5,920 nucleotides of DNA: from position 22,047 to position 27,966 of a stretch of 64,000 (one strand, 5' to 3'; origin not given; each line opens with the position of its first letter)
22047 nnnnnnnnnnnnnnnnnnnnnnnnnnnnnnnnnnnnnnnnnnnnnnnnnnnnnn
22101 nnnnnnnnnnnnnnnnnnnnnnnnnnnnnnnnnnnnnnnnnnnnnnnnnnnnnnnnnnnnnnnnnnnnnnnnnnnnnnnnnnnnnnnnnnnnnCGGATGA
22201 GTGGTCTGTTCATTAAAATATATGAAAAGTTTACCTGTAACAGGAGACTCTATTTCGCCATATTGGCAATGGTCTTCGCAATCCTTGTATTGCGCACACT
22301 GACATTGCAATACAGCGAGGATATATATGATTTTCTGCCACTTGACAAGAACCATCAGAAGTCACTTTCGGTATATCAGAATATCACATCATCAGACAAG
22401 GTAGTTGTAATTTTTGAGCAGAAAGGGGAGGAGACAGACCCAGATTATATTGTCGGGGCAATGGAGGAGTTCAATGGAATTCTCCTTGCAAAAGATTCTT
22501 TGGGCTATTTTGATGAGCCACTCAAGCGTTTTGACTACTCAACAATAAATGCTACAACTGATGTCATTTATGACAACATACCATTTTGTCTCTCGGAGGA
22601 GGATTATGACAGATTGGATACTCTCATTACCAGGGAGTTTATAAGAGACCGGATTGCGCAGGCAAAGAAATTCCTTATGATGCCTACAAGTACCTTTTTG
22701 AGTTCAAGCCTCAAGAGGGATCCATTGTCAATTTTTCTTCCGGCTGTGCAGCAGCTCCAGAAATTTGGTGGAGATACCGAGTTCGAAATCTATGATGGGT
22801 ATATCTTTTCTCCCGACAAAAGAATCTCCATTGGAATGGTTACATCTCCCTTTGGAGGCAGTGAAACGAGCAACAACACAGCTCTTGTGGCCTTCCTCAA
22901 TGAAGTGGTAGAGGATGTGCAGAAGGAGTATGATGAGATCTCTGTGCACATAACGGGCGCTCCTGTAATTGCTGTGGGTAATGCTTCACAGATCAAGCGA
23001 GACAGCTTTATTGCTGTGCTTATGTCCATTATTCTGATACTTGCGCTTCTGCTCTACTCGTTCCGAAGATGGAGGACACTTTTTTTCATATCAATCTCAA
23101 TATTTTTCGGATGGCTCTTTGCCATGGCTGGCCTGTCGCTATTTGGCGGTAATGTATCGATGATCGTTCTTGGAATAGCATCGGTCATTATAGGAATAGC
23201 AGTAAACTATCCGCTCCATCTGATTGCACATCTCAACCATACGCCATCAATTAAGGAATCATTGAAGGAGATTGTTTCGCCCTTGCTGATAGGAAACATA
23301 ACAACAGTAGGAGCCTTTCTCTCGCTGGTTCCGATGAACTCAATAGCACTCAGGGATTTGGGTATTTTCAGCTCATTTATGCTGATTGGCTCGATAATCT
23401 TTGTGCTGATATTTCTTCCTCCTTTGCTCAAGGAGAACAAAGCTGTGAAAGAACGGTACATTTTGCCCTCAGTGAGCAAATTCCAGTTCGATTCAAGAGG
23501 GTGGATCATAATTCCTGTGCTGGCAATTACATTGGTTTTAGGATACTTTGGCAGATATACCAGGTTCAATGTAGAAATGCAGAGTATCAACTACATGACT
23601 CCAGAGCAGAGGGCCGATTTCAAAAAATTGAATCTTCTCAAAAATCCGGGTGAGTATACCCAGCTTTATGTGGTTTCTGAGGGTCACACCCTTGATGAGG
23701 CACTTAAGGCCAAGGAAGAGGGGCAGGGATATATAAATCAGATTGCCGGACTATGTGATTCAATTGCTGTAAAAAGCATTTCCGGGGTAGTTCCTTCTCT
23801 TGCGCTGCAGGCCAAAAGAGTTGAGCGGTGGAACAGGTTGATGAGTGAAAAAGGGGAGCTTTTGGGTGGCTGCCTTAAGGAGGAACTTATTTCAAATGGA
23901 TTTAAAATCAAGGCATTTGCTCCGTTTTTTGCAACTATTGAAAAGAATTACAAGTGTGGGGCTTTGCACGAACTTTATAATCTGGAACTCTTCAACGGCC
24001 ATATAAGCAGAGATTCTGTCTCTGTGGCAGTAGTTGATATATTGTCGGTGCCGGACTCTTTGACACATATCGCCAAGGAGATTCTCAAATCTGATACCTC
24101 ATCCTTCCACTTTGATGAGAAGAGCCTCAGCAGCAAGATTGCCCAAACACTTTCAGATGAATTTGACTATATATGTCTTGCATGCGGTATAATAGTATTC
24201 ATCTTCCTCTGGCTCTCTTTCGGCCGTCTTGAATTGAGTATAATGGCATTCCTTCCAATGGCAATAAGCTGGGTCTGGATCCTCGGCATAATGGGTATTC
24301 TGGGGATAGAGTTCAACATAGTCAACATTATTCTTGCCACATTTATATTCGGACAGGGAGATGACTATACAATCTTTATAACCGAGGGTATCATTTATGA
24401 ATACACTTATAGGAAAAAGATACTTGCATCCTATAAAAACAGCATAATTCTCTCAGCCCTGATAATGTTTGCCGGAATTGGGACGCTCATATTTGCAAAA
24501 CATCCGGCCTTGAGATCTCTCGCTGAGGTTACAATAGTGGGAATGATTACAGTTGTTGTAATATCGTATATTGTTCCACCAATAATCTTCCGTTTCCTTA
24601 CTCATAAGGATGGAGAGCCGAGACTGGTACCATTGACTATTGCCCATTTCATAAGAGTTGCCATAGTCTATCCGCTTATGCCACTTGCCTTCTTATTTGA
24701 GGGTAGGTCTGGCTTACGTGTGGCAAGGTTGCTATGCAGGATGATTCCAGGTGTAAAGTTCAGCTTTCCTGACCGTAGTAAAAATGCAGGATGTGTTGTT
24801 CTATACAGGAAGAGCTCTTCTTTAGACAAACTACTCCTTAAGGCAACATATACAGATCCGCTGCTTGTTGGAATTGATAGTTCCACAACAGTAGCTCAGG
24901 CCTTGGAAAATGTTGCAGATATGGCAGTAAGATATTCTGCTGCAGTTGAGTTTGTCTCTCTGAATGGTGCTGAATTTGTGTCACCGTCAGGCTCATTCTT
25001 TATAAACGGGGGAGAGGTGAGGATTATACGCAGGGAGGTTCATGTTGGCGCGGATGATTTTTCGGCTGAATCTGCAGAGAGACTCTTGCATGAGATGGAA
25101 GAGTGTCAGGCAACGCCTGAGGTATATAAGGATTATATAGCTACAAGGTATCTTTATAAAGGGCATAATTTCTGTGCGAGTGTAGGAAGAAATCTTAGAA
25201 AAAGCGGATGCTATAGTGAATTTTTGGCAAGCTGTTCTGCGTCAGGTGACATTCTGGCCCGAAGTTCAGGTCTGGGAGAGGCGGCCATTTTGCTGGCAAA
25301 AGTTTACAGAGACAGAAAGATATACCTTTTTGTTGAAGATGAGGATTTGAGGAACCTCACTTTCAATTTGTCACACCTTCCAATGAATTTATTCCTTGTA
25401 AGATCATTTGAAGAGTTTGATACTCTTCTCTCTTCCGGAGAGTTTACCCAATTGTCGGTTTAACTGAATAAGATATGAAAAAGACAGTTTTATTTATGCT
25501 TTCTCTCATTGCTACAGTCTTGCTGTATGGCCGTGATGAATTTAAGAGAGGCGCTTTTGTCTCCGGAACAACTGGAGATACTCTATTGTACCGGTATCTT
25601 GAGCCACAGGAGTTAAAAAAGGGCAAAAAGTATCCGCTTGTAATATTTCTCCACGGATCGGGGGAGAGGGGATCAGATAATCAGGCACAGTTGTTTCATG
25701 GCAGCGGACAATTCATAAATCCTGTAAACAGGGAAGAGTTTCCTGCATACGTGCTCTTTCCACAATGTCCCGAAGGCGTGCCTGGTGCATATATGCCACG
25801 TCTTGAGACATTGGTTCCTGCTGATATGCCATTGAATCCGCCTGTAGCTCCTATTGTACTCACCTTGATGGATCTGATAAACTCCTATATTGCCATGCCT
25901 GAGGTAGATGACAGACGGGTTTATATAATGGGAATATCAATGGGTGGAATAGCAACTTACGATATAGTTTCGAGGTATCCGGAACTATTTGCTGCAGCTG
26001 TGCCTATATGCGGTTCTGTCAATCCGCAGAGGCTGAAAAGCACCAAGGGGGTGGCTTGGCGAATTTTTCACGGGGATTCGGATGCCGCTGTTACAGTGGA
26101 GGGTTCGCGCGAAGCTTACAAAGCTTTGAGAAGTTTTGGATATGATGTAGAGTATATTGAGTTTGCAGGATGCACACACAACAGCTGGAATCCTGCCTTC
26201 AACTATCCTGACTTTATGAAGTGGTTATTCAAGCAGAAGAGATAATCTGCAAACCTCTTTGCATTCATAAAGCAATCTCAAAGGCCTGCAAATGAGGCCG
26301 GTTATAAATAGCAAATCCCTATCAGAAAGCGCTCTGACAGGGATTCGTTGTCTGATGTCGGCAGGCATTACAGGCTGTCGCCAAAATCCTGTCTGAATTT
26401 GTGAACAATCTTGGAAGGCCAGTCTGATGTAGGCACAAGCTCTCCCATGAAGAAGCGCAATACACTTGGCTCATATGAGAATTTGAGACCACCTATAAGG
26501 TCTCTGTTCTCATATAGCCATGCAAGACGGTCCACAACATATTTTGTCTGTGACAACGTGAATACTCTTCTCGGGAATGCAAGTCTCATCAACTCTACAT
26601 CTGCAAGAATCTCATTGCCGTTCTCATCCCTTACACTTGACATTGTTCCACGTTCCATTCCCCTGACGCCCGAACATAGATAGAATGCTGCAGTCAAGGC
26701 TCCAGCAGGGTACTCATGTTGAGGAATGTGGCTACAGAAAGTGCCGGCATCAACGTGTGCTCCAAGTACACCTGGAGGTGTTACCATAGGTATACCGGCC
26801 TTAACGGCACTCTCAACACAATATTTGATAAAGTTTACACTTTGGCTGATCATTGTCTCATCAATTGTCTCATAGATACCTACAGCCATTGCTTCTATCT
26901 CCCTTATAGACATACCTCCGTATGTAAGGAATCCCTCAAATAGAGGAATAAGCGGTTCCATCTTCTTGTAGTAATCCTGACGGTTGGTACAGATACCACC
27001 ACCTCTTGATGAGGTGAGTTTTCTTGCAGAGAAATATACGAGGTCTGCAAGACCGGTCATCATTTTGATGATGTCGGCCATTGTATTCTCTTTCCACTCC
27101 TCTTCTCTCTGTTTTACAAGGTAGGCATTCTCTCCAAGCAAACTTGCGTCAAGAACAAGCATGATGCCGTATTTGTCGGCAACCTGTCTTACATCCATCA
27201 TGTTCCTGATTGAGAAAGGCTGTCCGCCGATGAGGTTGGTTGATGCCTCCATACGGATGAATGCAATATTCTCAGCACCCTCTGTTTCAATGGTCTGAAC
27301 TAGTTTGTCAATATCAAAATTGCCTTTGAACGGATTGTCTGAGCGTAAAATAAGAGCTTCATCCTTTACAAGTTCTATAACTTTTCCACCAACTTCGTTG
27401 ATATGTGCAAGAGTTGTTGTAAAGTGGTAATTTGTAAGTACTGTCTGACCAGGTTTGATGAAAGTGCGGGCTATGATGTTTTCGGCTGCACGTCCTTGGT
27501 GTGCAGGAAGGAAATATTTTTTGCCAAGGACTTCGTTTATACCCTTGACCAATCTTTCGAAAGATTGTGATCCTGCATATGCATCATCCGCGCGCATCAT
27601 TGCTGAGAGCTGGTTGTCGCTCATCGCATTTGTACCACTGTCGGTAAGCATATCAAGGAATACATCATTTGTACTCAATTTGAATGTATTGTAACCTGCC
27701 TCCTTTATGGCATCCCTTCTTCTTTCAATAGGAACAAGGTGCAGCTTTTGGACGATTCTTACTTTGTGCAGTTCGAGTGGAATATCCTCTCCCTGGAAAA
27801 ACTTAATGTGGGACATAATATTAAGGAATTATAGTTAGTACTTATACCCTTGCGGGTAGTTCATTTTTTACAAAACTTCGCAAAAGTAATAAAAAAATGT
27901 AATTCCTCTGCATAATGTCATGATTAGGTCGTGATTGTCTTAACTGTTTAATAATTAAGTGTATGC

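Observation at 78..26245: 26-kb, 27-gene single-strand aryl-polyene/flexirubin-type lipid cluster with a non-canonical tailoring set (main candidate for an uncharacterised system)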

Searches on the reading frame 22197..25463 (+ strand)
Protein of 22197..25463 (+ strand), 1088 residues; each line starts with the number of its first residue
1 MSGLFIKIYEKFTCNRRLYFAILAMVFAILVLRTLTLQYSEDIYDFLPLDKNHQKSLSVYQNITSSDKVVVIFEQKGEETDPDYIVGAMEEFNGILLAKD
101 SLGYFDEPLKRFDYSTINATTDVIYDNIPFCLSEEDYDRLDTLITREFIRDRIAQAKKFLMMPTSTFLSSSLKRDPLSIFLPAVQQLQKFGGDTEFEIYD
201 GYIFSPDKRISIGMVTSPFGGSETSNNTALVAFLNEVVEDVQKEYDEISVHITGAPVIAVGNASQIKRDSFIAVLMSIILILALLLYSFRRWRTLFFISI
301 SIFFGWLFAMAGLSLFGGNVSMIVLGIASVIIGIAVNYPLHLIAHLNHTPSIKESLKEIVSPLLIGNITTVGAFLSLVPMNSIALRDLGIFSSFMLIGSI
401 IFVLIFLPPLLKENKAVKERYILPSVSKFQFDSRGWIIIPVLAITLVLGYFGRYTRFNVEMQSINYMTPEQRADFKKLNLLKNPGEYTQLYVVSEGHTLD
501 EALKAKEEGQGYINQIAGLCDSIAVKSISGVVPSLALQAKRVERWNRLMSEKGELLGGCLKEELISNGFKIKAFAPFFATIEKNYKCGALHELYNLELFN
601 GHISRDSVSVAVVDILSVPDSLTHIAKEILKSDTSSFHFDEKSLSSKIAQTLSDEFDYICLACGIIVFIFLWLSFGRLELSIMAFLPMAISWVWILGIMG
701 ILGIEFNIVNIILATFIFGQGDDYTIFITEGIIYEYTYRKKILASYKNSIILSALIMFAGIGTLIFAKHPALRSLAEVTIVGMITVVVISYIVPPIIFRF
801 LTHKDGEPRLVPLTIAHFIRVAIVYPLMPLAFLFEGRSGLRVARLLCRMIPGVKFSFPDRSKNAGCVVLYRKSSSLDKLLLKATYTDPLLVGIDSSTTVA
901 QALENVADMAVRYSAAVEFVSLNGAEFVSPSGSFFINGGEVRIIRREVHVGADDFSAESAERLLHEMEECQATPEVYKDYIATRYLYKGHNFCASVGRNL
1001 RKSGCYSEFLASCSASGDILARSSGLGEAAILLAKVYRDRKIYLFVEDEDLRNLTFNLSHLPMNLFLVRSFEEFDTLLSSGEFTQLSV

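Call 5: search_protein_families(library=pfam, proteins=[window:22197-25463:+], max_evalue=0.01)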
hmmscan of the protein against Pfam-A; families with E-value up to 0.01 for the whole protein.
window:22197-25463:+ (1088 aa): 1 family
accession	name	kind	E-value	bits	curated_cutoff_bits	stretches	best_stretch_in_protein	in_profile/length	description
PF03176.21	MMPL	-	1.8e-11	44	20.5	1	183-410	63-298/333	MMPL family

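Call 8: search_protein_families(library=ncbifam, proteins=[window:22197-25463:+], max_evalue=0.001)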
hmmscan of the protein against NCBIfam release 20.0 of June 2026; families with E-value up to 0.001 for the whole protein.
window:22197-25463:+ (1088 aa): 6 families
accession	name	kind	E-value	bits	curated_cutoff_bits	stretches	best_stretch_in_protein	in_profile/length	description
TIGR03480.1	HpnN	hypoth_equivalog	5.8e-28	97.4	751.85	2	241-451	241-465/862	hopanoid biosynthesis associated RND transporter like protein HpnN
TIGR00921.1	2A067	subfamily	1.1e-21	76.6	351.9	2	235-411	546-731/733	hydrophobe/amphiphile efflux-3 (HAE3) family transporter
NF045600.2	BstA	equivalog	3.3e-14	51.8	1400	2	665-804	760-900/903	sterol transporter cytoplasmic membrane protein BstA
TIGR00833.1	actII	subfamily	4.7e-13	48.3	874.7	2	245-411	150-329/910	MMPL family RND transporter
NF052374.1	HopndTporHpnN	equivalog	1.2e-08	33.6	1100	1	246-447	250-464/858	hopanoid transporter HpnN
TIGR00966.2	transloc_SecF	equivalog_domain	3.9e-05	23.3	160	0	623-712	95-181/279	protein translocase subunit SecF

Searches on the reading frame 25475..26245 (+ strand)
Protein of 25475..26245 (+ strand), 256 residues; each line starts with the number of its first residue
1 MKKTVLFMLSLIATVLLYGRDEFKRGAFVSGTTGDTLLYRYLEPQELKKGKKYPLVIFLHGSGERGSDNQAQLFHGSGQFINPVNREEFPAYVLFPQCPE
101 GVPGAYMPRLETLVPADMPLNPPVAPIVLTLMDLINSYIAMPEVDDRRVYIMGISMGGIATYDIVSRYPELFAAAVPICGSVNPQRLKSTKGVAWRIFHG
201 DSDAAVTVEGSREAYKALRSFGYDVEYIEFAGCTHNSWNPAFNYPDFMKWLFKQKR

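Call 5: search_protein_families(library=pfam, proteins=[window:25475-26245:+], max_evalue=0.01)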
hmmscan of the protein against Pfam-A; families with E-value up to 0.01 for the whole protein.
window:25475-26245:+ (256 aa): 9 families
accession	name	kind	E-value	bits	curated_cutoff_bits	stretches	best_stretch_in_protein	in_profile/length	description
PF00326.27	Peptidase_S9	-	1.5e-09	38.1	22.6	1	136-190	53-107/213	Prolyl oligopeptidase family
PF02230.22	Abhydrolase_2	-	3e-09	37.5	23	1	48-240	9-204/217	Phospholipase/Carboxylesterase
PF12146.15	Hydrolase_4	-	7.4e-07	29.1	27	1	143-185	72-114/239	Serine aminopeptidase, S33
PF01738.24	DLH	-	8.4e-07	29.2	21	1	130-236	80-187/217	Dienelactone hydrolase family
PF12740.14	PETase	-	0.00033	20.6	28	1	142-239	120-215/263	PET hydrolase-like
PF00756.26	Esterase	-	0.00042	20.6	22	0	145-195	113-157/251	Putative esterase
PF10503.15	Esterase_PHB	-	0.00097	18.9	23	1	131-178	81-128/219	Esterase PHB depolymerase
PF20434.5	BD-FAE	-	0.0019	18.2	26.8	0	181-218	178-215/215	BD-FAE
PF12697.13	Abhydrolase_6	-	0.0068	17.5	26.3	0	56-191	1-101/217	Alpha/beta hydrolase family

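Call 8: search_protein_families(library=ncbifam, proteins=[window:25475-26245:+], max_evalue=0.001)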
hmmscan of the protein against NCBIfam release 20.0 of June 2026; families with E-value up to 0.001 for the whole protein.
window:25475-26245:+ (256 aa): 7 families
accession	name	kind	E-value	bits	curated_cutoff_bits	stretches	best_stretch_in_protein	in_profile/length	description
NF050058.1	e_dPHAscl_type1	hypoth_equivalog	5.2e-16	58.9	150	1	130-190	87-147/276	extracellular catalytic domain type 1 short-chain-length polyhydroxyalkanoate depolymerase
TIGR01840.1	esterase_phb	subfamily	6.6e-09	35.6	107.85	1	129-181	77-129/213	PHB depolymerase family esterase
NF051441.1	BisHyethTerphBdeA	equivalog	2.9e-05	23.5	520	1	139-239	160-258/305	bis(hydroxyethyl) terephthalate hydrolase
NF005757.0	PRK07581.1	subfamily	0.00017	20.6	332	1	151-183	128-160/339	hypothetical protein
NF008525.0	PRK11460.1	equivalog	0.00019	20.8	191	1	124-225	80-181/232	esterase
NF041944.1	Xylase_Ferestase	equivalog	0.00026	19.3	1200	1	144-236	586-677/694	bifunctional endo-1,4-beta-xylanase/feruloyl esterase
NF007857.0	PRK10566.1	equivalog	0.0004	20.3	201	0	137-176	97-136/249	esterase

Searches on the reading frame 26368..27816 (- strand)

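Call 5: search_protein_families(library=pfam, proteins=[window:26368-27816:-], max_evalue=0.01)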
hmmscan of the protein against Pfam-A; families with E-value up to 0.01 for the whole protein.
window:26368-27816:- (482 aa): 1 family
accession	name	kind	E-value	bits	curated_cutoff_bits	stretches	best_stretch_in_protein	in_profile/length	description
PF01212.27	Beta_elim_lyase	-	4.5e-48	164.5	27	1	55-427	1-285/288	Beta-eliminating lyase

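Call 8: search_protein_families(library=ncbifam, proteins=[window:26368-27816:-], max_evalue=0.001)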
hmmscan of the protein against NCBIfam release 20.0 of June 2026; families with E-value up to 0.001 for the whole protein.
window:26368-27816:- (482 aa): 7 families
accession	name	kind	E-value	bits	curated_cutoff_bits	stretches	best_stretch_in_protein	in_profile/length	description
NF009709.0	PRK13238.1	subfamily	1.6e-171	571.1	285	1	10-463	5-461/463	tryptophanase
TIGR02618.1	tyr_phenol_ly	equivalog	9.6e-132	440.1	720.7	1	15-457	2-446/450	tyrosine phenol-lyase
NF053783.1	TphnTnaApg1401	equivalog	7.9e-111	371.2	750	1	15-460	7-454/457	tryptophanase TnaA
TIGR02617.1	tnaA_trp_ase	equivalog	5.2e-106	355.4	825.8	1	15-460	5-464/467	tryptophanase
NF041359.1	GntG_guanitoxin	subfamily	4.2e-05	22.9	230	1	61-227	16-177/343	GntG family PLP-dependent aldolase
NF005102.0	PRK06541.1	equivalog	0.00014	20.5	574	1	163-224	201-262/460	aspartate aminotransferase family protein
NF004718.0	PRK06062.1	subfamily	0.00046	18.8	472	1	170-227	204-261/454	hypothetical protein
